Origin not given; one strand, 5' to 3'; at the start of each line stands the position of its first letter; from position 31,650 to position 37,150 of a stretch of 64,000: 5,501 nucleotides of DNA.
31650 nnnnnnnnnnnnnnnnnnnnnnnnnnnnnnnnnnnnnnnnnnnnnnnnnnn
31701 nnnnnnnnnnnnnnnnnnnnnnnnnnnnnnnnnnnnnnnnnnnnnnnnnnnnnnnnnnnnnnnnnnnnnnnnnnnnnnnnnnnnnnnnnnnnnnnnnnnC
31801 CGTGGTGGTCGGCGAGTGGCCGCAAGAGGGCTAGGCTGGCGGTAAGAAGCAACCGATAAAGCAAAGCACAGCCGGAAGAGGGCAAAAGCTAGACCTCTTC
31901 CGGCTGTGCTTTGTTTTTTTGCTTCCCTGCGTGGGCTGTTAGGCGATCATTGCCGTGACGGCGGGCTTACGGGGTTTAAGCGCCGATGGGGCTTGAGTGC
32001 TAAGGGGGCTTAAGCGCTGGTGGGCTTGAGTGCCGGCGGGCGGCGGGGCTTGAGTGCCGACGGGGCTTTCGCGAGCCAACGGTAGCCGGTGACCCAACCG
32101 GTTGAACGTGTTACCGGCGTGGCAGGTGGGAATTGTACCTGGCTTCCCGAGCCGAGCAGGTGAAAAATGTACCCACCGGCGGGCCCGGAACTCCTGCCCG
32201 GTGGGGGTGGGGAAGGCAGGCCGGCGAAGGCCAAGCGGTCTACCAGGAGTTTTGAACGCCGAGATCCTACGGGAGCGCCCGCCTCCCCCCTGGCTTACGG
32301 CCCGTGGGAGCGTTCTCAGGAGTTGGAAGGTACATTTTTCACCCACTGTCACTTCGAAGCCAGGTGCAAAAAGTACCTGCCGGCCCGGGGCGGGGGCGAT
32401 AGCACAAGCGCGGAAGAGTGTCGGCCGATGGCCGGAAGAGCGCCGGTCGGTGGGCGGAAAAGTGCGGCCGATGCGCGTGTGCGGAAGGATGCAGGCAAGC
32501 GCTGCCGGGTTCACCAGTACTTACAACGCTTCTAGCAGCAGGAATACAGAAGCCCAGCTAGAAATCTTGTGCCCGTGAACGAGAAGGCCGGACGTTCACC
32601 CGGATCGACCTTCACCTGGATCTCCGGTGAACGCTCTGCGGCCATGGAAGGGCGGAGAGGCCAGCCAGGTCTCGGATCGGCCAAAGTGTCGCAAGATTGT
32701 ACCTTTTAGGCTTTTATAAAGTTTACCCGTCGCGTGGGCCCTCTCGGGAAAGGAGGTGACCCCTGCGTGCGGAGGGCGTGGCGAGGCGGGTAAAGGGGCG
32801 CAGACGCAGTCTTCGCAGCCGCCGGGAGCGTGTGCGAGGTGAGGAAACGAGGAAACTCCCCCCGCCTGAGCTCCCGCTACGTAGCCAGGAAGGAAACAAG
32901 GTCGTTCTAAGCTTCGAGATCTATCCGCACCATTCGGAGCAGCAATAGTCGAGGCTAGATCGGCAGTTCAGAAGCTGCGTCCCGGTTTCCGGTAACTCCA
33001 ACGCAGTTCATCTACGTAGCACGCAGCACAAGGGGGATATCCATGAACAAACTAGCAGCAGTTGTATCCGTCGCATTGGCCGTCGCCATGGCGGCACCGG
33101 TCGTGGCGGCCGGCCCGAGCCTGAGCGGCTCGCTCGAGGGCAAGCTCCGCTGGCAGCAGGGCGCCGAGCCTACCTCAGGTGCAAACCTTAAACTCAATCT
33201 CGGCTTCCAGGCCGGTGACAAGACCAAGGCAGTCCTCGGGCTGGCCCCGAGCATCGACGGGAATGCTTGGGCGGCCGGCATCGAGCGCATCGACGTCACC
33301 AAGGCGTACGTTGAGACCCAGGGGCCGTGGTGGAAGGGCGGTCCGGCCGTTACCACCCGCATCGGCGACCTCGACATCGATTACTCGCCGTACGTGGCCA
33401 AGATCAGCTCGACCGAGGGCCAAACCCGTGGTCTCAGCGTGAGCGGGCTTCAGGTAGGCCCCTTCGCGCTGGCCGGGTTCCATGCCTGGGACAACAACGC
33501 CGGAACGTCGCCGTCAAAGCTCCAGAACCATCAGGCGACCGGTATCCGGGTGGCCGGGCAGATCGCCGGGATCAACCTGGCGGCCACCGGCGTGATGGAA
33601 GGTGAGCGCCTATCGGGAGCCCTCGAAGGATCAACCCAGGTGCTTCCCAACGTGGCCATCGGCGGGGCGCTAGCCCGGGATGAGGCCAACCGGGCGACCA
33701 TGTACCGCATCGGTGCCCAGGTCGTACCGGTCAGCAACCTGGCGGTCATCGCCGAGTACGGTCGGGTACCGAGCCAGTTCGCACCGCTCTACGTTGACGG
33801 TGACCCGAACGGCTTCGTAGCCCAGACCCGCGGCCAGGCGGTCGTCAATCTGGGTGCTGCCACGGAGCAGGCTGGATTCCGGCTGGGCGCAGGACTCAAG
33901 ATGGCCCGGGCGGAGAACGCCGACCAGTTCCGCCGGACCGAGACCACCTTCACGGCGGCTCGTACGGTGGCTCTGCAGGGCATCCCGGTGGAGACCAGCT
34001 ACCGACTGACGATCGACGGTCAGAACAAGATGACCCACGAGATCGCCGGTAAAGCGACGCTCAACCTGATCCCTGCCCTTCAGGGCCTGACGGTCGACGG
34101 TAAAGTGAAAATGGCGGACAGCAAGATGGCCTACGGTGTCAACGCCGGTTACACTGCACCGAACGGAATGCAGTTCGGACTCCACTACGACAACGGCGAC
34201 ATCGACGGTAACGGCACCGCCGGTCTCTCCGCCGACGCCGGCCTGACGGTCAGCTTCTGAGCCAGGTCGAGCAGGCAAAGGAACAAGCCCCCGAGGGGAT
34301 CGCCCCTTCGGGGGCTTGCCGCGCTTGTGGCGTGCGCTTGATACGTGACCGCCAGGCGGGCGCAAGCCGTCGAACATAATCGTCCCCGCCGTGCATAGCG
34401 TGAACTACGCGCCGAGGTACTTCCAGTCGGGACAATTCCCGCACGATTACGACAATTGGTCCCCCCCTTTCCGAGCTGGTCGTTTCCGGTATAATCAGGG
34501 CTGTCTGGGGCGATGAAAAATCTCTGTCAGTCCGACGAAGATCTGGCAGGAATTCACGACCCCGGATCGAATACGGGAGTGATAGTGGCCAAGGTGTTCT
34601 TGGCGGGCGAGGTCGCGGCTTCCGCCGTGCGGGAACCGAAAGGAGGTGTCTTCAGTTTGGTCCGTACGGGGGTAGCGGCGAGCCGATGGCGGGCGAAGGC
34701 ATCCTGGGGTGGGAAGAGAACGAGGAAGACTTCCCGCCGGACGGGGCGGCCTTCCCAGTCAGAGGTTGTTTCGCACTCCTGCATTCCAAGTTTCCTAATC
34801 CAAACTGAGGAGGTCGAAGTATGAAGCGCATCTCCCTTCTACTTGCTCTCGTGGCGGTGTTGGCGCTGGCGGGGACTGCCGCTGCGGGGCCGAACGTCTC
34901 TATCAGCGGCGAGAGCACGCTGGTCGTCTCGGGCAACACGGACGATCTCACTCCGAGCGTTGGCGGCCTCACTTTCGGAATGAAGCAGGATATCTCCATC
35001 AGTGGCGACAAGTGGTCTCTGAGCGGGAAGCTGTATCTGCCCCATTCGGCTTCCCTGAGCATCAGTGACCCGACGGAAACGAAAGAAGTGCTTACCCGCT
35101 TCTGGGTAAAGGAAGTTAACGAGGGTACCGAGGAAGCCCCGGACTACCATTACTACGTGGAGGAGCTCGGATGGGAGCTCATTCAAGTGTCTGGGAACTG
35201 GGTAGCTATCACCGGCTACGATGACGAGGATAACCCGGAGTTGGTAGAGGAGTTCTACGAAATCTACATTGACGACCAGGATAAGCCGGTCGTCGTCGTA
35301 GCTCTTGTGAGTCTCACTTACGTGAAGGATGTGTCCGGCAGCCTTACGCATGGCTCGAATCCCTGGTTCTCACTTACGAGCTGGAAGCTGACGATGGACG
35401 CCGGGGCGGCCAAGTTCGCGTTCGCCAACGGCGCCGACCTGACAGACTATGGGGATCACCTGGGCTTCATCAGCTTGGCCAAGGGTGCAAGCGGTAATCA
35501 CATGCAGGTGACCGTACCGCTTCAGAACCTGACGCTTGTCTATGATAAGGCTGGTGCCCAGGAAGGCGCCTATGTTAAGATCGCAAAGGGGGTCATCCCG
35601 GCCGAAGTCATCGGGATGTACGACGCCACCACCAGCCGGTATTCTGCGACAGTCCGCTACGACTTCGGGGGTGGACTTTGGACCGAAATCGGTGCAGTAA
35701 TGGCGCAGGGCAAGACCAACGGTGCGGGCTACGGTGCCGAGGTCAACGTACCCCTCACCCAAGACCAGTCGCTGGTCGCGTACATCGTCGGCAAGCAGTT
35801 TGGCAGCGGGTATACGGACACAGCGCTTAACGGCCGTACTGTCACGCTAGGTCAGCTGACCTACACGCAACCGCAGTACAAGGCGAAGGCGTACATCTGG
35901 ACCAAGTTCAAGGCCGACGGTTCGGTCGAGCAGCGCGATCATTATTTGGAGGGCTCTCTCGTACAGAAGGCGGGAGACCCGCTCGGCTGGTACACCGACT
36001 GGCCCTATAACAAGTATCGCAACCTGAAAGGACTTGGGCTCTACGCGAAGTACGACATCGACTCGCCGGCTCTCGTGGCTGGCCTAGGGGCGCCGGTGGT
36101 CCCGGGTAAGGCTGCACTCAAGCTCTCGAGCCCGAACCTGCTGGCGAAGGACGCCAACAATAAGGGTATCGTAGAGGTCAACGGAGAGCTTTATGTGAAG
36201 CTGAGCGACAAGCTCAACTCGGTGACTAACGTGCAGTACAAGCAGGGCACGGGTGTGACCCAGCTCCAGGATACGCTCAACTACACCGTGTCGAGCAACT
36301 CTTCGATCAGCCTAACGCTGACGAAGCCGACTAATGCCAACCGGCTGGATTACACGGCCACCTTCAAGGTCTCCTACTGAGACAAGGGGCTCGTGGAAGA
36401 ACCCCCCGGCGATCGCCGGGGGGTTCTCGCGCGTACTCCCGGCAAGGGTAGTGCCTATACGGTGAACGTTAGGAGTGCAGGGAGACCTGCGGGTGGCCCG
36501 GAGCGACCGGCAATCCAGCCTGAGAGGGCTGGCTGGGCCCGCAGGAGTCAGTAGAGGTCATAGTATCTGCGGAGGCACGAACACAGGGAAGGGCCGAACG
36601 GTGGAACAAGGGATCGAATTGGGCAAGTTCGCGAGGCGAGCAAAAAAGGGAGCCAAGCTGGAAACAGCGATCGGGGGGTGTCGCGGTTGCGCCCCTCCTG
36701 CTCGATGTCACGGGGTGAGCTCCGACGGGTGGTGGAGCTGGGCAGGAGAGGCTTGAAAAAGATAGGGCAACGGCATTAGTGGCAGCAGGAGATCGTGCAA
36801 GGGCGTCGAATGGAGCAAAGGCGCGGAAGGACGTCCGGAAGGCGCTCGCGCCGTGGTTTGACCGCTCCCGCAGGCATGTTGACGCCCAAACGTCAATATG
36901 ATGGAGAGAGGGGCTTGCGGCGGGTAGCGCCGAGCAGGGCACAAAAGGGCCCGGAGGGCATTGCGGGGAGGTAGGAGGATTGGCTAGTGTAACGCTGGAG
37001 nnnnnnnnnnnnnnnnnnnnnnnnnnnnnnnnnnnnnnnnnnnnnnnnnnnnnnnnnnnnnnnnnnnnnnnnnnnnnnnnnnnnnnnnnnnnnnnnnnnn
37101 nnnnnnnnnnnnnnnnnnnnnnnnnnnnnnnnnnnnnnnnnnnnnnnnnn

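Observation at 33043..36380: Paralogous pair of abundant-looking secreted proteins ending in canonical outer-membrane beta-barrel signals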

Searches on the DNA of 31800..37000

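Call 40: search_rna_families(source=window, start=31800, end=37000, threshold=evalue, max_evalue=1)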
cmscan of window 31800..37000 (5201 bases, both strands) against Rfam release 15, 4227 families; matches with E-value up to 1: 6.
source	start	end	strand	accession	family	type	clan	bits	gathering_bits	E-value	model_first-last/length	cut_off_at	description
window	36511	36594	+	RF01998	group-II-D1D4-1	Intron;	CL00102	57.7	35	7.4e-09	1-84/84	no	Group II catalytic intron D1-D4-1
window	34275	34320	-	RF00489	ctRNA_p42d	Gene; antisense;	-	23.5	50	0.1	1-46/46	no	ctRNA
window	31859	31916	-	RF03777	MIR533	Gene; miRNA;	-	22.6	80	0.24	1-125/125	no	MIR533 microRNA precursor family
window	34192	34242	-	RF01059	mir-598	Gene; miRNA;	-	22.3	69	0.36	1-80/80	no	mir-598 microRNA precursor family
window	36397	36427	+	RF02621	BSnc120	Gene; sRNA;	-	21.6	114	0.23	40-70/88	no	Brucella sRNA 120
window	36398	36427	-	RF02621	BSnc120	Gene; sRNA;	-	20.2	114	0.62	41-70/88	no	Brucella sRNA 120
